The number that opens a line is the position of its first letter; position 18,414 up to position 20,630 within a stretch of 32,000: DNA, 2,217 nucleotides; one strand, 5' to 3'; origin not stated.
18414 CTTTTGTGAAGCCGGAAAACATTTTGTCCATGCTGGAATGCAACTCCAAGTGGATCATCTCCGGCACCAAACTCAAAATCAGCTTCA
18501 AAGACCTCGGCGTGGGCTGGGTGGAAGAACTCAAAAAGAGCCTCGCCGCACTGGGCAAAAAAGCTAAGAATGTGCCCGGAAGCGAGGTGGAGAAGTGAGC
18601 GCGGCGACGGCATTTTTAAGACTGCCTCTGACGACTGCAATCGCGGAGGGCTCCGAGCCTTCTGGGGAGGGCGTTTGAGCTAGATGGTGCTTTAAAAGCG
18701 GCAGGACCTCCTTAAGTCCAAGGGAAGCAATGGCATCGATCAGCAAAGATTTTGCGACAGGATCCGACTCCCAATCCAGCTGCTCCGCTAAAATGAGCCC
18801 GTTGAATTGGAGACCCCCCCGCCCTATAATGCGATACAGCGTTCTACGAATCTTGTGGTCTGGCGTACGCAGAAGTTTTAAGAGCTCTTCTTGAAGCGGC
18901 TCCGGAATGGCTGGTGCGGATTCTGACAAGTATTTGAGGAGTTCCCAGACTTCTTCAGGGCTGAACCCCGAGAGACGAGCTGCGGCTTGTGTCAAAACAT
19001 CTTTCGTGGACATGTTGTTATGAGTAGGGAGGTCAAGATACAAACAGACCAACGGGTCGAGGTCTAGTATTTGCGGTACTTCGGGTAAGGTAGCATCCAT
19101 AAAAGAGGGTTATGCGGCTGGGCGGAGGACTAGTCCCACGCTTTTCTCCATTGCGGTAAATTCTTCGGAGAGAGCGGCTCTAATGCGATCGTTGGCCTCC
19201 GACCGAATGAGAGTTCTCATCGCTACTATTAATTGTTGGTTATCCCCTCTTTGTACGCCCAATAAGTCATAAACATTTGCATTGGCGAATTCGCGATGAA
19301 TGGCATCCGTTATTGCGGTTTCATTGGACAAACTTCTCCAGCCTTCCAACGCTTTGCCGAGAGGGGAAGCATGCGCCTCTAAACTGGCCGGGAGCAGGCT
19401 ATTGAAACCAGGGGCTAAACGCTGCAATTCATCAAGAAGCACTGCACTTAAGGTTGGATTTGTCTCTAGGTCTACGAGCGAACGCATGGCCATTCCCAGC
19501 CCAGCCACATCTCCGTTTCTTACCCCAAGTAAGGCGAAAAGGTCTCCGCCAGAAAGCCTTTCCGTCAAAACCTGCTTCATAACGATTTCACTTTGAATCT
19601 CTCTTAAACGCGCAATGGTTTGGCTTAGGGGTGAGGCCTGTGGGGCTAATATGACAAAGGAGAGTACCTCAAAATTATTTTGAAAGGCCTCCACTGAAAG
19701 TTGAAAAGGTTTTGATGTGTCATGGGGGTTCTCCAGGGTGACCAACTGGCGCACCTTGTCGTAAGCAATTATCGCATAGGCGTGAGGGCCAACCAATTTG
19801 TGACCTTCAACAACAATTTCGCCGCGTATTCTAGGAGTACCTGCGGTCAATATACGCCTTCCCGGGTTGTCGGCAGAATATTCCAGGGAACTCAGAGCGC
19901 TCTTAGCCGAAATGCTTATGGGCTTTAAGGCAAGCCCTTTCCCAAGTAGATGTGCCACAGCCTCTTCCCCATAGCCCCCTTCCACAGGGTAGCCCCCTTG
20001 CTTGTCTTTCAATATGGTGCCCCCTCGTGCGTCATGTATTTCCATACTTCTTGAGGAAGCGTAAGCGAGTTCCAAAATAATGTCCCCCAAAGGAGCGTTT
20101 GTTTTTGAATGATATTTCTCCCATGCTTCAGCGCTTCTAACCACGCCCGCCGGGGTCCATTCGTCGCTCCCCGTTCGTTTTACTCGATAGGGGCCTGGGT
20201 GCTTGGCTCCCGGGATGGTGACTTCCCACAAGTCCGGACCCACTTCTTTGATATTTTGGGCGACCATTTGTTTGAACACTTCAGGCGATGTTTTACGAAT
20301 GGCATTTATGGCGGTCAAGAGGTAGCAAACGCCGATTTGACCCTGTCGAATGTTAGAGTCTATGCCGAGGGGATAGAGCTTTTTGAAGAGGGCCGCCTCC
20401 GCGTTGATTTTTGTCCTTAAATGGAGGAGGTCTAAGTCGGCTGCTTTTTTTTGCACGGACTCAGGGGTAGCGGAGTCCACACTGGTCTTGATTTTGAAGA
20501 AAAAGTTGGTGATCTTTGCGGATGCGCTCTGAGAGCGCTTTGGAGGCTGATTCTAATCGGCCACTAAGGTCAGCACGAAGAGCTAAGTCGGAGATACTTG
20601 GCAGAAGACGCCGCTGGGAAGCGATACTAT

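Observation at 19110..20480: Bacterial calpain-like cysteine protease with a complete Cys-His-Asn triad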

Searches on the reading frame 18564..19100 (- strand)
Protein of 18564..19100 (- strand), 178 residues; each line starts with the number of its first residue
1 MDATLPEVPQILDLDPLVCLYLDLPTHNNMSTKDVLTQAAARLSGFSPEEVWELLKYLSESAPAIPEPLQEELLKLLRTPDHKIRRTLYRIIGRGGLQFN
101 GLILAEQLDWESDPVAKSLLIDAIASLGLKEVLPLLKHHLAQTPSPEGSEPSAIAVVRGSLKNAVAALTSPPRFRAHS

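Call 3: search_protein_families(library=pfam, proteins=[window:18564-19100:-], max_evalue=10)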
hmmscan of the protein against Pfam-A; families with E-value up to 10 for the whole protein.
window:18564-19100:- (178 aa): 1 family
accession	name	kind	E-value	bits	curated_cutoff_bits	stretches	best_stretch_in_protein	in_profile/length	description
PF13646.12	HEAT_2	-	0.00023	21.8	27.7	3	71-146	2-77/88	HEAT repeats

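Call 11: search_protein_families(library=ncbifam, proteins=[window:18564-19100:-], max_evalue=1)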
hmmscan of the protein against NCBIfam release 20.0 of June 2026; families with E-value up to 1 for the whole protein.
window:18564-19100:- (178 aa): 1 family
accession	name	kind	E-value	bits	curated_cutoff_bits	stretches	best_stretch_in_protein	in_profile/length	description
NF038077.1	MFS_export_MxcK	equivalog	0.097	11.6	525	1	101-155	155-207/405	myxochelin export MFS transporter MxcK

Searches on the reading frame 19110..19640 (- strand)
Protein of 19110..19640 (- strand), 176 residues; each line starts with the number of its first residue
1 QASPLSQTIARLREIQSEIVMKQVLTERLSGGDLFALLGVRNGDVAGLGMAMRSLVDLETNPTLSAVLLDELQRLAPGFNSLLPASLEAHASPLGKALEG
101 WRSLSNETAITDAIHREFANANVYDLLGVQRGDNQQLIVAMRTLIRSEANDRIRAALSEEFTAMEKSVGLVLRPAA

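Call 16: search_protein_families(library=pfam, proteins=[window:19110-19640:-], max_evalue=10)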
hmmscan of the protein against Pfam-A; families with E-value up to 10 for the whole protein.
window:19110-19640:- (176 aa): 1 family
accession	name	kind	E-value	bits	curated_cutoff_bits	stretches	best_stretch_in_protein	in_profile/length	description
PF09598.15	Stm1_N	-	0.029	15.6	23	1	119-147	2-26/70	Stm1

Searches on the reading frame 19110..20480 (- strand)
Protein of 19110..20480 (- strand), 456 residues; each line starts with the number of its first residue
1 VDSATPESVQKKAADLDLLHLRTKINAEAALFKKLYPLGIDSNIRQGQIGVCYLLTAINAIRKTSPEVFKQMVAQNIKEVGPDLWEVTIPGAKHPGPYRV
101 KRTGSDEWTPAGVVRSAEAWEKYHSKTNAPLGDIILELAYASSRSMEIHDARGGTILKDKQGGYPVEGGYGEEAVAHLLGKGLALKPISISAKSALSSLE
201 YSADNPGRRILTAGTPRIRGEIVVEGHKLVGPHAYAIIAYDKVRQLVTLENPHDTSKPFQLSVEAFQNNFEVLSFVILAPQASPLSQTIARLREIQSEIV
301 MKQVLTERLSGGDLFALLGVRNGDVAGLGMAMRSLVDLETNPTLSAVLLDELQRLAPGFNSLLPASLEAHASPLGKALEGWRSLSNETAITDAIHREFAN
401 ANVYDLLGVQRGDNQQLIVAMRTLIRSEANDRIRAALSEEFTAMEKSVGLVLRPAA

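Call 3: search_protein_families(library=pfam, proteins=[window:19110-20480:-], max_evalue=10)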
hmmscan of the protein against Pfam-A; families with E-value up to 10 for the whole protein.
window:19110-20480:- (456 aa): 3 families
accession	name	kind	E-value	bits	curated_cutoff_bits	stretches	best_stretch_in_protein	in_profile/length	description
PF00648.27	Peptidase_C2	-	6.5e-05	22.6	23.8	2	42-76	48-81/297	Calpain family cysteine protease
PF09598.15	Stm1_N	-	0.13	13.4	23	1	399-426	2-26/70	Stm1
PF25823.1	Ams2-SPT21_N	-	0.17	12.1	27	1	46-72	41-67/136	Ams2/SPT21 N-terminal domain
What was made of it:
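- On Peptidase family C2 (calpain), clan CA: The whole ORF scores 22.6 bits, just under the cut-off (call 3).
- The single-sequence Pfam score for the whole ORF is below the gathering threshold (22.6 against 23.8; call 3).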

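Call 4: search_solved_structures(query=window:19110-20480:-, max_evalue=10, show_alignments=3)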
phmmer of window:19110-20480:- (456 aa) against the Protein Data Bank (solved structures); distinct sequences matched with E-value up to 10: 3.
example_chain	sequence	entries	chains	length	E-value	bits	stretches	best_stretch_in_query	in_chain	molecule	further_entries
5dzw_A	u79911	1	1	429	0.22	13.6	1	295-348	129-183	Protocadherin alpha-4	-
7mq8_LZ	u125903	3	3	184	0.48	12.4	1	22-78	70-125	U3 small nucleolar ribonucleoprotein protein IMP3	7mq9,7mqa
4xeu_A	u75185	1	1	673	1.2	11.2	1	105-162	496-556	Transketolase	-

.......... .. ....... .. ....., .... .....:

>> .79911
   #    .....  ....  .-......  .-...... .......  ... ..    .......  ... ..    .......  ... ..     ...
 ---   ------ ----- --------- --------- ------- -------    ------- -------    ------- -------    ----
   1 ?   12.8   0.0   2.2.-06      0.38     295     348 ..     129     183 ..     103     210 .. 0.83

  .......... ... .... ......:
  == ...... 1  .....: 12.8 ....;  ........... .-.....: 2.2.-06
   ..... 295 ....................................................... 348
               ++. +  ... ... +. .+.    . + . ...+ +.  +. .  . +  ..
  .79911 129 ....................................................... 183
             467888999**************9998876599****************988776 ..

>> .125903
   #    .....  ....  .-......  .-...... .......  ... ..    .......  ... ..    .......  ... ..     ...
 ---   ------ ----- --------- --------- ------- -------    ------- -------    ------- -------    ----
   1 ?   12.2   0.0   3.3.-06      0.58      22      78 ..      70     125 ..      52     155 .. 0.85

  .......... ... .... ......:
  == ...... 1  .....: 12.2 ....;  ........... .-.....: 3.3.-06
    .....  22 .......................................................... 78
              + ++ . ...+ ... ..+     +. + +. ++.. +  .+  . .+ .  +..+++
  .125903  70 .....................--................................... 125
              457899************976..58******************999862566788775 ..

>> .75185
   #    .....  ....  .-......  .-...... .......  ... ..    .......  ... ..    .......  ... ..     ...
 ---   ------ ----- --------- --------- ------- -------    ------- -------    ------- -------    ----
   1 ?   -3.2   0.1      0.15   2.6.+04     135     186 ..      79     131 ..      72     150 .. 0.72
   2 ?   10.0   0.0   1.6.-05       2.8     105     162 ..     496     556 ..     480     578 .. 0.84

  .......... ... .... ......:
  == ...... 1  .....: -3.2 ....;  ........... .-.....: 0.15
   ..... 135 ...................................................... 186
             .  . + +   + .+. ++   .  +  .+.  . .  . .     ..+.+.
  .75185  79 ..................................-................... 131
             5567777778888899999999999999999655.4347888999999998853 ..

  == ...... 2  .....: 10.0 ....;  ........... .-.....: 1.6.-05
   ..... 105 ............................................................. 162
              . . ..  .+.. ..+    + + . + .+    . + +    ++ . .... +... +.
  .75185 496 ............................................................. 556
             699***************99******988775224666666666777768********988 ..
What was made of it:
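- The whole-ORF Pfam score is below threshold (call 3). phmmer of the single sequence against the PDB finds nothing (call 4).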

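Call 6: find_homologous_proteins(query=window:19110-20480:-, max_evalue=0.001)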
Query window:19110-20480:- (456 aa): 1 proteins with E <= 0.001 among 8000 candidates.
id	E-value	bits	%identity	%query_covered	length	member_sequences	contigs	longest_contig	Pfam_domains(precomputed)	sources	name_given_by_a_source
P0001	1.1e-290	982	100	98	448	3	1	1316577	-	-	-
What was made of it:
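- Tried and rejected: It found only the protein itself (call 6).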

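Call 9: find_encoding_contigs(protein=P0001, flank=10000, max_places=4)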
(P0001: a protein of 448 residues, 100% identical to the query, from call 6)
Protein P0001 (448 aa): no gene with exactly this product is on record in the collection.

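Call 10: find_related_loci(query=window:19110-20480:-, collection=genome_contigs, flank=10000)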
Query window:19110-20480:- (456 aa) in genome_contigs; peptide patterns used: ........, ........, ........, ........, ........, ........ (x = any residue, [..] = any of these).
212 stretches matched a pattern, but none encodes a relative of the query by tblastn (E <= 1e-3).

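Call 11: search_protein_families(library=ncbifam, proteins=[window:19110-20480:-], max_evalue=1)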
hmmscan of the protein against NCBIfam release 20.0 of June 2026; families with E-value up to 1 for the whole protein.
window:19110-20480:- (456 aa): 1 family
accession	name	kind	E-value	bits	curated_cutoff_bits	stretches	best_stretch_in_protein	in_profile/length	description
NF002162.0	PRK00994.1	equivalog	0.054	12.9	297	1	62-137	41-116/277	F420-dependent methylenetetrahydromethanopterin dehydrogenase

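Call 23: predict_structure(protein=window:19110-20480:-)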
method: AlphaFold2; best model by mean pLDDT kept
length: 456 residues; sequences in the alignment: 1
mean_pLDDT: 35.2   pTM: 0.21
mean pLDDT of the five models: 35.2, 35.1, 32.5, 32.4, 31.6
residues with pLDDT >= 90: 0; 70-90: 0; 50-70: 44; < 50: 412
segments of 3 or more residues with pLDDT < 50: 1-348, 350-394, 426-430, 447-456
pLDDT, mean of each block of 10 residues (from residue 1): 37 34 34 29 28 38 43 39 37 34 31 32 35 32 31 31 24 25 23 22 23 21 25 29 27 28 27 27 31 31 35 39 42 39 44 43 31 39 44 50 52 57 51 61 55 29
secondary structure, 60 per line:
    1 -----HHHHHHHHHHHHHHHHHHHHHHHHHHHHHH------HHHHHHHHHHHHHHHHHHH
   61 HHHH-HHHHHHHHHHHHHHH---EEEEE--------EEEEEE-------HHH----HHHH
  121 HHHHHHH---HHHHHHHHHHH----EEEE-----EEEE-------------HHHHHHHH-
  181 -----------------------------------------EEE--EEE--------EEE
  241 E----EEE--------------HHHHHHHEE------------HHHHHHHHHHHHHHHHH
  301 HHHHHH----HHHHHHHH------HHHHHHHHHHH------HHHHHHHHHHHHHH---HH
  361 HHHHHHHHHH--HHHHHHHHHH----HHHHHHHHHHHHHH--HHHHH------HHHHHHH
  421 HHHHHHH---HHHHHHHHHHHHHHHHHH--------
elements in order: H6-35 H42-64 H66-80 E84-88 E97-102 H117-127 H131-141 E146-149 E155-158 H172-179 E222-224 E227-229 E238-241 E246-248 H263-269 H284-306 H311-318 H325-335 H342-355 H359-370 H373-382 H387-400 H403-407 H414-427 H431-448
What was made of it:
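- Tried and rejected: Single-sequence searches were uninformative. phmmer against the PDB found nothing (call 4), NCBIfam found nothing (call 11), and single-sequence AlphaFold gave pLDDT 35 (call 23).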

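Call 39: find_related_loci(query=window:19110-20480:-, collection=metagenome_contigs, flank=6000)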
Query window:19110-20480:- (456 aa) in metagenome_contigs; peptide patterns used: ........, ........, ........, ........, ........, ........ (x = any residue, [..] = any of these).
215 stretches matched a pattern, but none encodes a relative of the query by tblastn (E <= 1e-3).
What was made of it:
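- Tried and rejected: Single-protein scans of genome_contigs and metagenome_contigs found nothing (calls 10, 39).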

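Call 66: find_encoding_contigs(protein=P0153, flank=10000, max_places=6)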
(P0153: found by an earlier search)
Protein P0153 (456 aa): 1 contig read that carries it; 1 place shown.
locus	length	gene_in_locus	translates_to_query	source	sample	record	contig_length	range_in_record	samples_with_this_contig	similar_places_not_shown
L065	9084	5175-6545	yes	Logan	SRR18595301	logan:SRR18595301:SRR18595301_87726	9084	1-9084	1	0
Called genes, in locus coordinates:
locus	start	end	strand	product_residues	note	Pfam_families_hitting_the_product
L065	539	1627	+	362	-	-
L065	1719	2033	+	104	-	-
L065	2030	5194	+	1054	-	-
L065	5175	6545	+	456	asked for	-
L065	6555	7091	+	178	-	-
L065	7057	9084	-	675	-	?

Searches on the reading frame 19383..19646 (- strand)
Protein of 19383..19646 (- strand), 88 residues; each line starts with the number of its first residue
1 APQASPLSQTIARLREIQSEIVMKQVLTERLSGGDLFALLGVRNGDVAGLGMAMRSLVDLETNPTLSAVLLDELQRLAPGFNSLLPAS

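Call 62: search_solved_structures(query=A3, max_evalue=5)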
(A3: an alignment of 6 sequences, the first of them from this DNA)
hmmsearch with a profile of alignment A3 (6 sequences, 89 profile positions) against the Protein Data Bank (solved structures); distinct sequences matched with E-value up to 5: 5.
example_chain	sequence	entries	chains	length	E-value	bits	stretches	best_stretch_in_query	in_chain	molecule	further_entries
1cs1_A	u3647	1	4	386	0.14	15.5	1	29-83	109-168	PROTEIN (CYSTATHIONINE GAMMA-SYNTHASE)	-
1ass_A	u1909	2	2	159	0.66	13.3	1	23-72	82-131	THERMOSOME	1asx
1tz1_A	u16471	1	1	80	0.78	13.1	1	33-76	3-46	Cell division control protein 24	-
2j8x_A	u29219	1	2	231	0.84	13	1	29-64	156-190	URACIL-DNA GLYCOSYLASE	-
6lyj_A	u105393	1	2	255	0.99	12.7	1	29-64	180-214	Uracil-DNA glycosylase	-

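Call 63: search_protein_families(library=pfam, alignment_id=A3, max_evalue=1)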
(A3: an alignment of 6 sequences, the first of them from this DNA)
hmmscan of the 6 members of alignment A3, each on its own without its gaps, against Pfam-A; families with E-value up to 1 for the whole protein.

A. member 1, seq(88 aa): 0 families

B. families by the number of members that match (of 6 scanned): 1 family
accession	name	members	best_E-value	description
PF09598.15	Stm1_N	1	0.02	Stm1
